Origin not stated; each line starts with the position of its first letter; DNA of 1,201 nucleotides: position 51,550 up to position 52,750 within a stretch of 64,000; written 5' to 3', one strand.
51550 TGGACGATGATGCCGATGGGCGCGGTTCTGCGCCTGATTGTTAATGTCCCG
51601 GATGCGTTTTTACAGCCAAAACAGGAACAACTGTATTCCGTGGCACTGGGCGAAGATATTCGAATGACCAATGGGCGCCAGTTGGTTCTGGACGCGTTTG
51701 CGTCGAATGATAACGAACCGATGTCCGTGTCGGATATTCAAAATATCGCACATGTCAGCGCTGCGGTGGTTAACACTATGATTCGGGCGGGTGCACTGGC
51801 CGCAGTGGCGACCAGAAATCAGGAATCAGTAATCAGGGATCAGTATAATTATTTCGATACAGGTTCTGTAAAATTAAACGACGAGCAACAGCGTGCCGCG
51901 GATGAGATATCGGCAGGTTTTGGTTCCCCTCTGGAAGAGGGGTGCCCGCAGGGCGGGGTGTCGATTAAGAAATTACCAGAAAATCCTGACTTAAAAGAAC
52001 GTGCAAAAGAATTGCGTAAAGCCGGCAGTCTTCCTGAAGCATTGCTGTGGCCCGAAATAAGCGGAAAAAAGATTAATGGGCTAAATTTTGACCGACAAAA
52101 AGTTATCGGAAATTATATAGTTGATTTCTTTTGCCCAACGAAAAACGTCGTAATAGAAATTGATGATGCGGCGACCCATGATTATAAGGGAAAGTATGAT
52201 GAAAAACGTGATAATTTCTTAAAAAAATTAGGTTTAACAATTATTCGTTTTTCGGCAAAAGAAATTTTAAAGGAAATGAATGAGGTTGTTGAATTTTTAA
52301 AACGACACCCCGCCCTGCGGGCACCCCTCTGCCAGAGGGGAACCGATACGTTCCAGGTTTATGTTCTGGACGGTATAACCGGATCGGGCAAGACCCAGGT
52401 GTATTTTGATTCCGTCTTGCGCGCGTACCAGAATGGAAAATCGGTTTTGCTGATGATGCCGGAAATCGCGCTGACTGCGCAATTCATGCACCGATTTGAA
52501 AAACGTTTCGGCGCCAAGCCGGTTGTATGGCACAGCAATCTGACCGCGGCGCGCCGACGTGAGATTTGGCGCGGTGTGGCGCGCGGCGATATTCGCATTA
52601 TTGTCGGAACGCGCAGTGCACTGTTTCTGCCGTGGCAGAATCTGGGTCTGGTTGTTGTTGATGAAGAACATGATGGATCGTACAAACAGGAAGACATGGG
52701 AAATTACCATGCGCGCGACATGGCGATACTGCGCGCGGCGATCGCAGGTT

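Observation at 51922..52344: Intact DUF559 endonuclease cassette with 42-bp terminal inverted repeats inserted in-frame in the essential helicase gene priA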

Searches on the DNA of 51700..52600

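Call 23: search_rna_families(source=window, start=51700, end=52600, threshold=evalue, max_evalue=10)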
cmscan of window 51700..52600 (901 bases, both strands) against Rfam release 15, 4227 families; matches with E-value up to 10: 3.
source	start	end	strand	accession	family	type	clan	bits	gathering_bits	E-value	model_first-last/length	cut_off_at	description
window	52195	52261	+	RF02279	TtnuCD1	Gene; snRNA; snoRNA; CD-box;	-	24.5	70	1.1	1-63/63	no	Tetrahymena snoRNA TtnuCD1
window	51838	51878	-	RF01259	snR63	Gene; snRNA; snoRNA; CD-box;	CL00061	15.1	50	0.19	1-255/255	no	Small nucleolar RNA snR63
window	52358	52439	+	RF01667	rox1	Cis-reg;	-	14.9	58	7.8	1-59/59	no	Drosophila rox1 ncRNA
